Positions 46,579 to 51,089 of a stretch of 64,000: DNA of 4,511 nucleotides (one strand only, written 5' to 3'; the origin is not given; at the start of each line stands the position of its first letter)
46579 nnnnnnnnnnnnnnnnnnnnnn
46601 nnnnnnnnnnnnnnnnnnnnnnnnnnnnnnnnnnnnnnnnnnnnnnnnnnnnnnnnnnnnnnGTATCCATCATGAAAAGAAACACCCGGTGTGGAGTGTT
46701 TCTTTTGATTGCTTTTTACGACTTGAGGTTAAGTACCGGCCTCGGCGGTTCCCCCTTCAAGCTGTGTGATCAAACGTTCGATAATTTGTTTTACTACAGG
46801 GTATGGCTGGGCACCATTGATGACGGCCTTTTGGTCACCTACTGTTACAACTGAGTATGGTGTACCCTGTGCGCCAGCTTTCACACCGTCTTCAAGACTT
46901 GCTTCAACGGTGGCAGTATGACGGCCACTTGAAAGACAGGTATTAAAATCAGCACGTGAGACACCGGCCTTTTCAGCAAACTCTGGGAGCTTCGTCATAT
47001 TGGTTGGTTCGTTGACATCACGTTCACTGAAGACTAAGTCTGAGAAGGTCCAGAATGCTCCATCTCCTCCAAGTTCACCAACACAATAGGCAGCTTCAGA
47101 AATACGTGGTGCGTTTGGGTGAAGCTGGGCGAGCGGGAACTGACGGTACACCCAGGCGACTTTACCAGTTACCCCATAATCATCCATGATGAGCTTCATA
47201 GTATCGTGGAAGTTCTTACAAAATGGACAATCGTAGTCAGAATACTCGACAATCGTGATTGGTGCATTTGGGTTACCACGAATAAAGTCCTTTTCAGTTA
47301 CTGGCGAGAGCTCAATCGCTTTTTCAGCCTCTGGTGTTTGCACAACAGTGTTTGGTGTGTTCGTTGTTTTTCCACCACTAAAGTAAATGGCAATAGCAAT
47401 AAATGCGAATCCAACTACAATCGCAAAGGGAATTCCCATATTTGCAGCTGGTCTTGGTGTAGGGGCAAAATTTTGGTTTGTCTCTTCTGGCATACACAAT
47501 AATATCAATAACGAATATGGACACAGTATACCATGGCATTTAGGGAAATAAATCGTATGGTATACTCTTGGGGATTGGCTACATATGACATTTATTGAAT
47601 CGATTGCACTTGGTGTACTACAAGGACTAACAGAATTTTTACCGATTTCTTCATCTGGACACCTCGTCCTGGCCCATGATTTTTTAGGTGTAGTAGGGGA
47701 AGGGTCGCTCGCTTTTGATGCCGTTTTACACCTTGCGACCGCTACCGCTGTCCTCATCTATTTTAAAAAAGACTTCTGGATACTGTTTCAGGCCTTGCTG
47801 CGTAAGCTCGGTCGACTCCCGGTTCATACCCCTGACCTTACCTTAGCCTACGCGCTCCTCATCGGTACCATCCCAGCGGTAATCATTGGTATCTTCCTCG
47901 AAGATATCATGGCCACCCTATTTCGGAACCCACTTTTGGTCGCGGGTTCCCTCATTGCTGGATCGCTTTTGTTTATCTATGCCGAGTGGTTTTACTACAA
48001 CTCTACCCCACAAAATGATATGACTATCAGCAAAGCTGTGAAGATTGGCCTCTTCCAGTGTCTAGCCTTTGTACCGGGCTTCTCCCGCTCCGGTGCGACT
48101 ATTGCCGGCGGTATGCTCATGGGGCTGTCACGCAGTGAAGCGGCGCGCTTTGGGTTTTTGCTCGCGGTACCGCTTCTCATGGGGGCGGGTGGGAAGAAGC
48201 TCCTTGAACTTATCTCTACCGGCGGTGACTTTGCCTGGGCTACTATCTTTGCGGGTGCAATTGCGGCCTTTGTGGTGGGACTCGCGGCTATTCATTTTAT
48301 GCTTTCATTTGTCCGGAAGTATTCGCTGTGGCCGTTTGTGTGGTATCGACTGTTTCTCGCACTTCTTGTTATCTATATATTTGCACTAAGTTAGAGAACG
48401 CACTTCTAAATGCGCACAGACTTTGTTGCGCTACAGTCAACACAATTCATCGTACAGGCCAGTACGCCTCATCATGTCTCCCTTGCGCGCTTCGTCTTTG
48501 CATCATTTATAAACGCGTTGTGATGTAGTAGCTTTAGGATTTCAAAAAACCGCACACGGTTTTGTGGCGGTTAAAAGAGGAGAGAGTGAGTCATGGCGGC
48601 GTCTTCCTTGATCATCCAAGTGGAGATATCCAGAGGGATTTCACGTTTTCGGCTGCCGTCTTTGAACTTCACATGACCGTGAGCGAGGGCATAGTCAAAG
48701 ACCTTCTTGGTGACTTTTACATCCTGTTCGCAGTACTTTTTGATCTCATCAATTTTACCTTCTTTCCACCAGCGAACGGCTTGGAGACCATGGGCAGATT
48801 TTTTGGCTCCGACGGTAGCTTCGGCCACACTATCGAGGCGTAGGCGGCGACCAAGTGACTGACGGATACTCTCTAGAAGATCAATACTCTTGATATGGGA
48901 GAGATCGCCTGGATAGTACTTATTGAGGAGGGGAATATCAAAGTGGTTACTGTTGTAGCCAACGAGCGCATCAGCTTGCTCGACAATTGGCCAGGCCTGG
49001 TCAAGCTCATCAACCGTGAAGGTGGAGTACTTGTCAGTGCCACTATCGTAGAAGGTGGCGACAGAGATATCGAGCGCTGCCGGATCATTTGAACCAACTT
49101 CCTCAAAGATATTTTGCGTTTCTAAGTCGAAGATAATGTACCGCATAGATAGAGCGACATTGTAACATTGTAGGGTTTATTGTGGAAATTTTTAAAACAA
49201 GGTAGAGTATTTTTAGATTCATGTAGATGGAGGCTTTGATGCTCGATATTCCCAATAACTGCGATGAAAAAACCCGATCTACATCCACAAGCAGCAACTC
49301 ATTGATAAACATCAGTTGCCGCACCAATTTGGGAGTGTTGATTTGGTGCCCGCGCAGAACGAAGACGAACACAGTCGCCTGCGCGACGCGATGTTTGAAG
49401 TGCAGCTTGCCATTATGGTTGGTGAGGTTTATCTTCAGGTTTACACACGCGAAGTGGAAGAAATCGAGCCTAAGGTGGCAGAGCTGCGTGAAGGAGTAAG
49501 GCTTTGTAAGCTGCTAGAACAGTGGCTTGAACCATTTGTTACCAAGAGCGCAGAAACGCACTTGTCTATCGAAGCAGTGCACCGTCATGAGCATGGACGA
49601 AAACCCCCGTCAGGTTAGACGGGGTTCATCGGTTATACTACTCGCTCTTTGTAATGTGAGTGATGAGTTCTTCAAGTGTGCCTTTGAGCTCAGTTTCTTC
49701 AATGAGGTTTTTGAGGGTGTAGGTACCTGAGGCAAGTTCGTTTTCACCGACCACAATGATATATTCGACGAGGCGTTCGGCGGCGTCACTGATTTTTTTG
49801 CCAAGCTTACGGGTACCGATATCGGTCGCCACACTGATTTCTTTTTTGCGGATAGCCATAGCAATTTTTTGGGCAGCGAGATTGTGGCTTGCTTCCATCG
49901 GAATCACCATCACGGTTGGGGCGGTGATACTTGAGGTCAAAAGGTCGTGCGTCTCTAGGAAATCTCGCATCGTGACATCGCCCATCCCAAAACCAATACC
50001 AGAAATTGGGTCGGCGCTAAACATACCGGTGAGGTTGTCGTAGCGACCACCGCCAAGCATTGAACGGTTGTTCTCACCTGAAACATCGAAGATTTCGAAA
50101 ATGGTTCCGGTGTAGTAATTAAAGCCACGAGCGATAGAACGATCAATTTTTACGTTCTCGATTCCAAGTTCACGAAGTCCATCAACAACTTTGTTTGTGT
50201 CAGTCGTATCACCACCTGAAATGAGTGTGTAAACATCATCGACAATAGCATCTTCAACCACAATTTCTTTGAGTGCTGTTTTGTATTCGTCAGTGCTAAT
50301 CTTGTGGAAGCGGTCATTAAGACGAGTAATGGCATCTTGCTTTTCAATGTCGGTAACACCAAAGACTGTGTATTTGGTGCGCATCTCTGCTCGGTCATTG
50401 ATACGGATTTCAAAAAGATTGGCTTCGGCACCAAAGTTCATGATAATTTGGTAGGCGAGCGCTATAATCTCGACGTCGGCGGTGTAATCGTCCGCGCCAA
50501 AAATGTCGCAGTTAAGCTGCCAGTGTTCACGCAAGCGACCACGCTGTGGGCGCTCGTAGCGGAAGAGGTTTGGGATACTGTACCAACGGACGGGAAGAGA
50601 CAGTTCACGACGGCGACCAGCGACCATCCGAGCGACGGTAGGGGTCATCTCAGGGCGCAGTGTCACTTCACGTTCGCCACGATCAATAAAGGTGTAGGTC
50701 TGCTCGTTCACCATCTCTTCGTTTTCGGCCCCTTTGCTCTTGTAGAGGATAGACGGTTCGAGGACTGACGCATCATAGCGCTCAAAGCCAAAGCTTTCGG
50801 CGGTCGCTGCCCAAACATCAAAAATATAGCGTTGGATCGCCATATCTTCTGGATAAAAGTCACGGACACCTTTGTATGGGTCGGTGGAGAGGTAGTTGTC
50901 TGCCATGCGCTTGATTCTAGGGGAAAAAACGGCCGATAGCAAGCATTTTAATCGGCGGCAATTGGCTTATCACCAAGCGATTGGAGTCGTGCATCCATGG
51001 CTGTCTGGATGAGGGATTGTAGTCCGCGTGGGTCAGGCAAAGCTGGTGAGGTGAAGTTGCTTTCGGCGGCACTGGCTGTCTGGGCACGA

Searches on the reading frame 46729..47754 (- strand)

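Call 67: search_protein_families(library=pfam, proteins=[window:46729-47754:-], max_evalue=0.00001)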
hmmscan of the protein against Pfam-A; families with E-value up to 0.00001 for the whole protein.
window:46729-47754:- (341 aa): 2 families
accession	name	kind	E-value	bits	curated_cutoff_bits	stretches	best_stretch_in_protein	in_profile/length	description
PF13462.12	Thioredoxin_4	-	6.3e-22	78.9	23.2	1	154-307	3-147/165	Thioredoxin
PF01323.26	DSBA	-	7.9e-14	52.3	25.6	1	167-325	1-190/191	DSBA-like thioredoxin domain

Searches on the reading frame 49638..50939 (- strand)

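Call 67: search_protein_families(library=pfam, proteins=[window:49638-50939:-], max_evalue=0.00001)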
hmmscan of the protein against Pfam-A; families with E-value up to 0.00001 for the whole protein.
window:49638-50939:- (433 aa): 3 families
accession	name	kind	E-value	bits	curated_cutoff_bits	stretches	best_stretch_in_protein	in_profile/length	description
PF13393.11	tRNA-synt_His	-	8.8e-31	107.7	25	1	24-319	1-303/308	Histidyl-tRNA synthetase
PF03129.25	HGTP_anticodon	-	4.7e-15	56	21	1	343-430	2-92/94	Anticodon binding domain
PF00587.30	tRNA-synt_2b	-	7.4e-11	42.9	29.3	1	82-183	1-107/179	tRNA synthetase class II core domain (G, H, P, S and T)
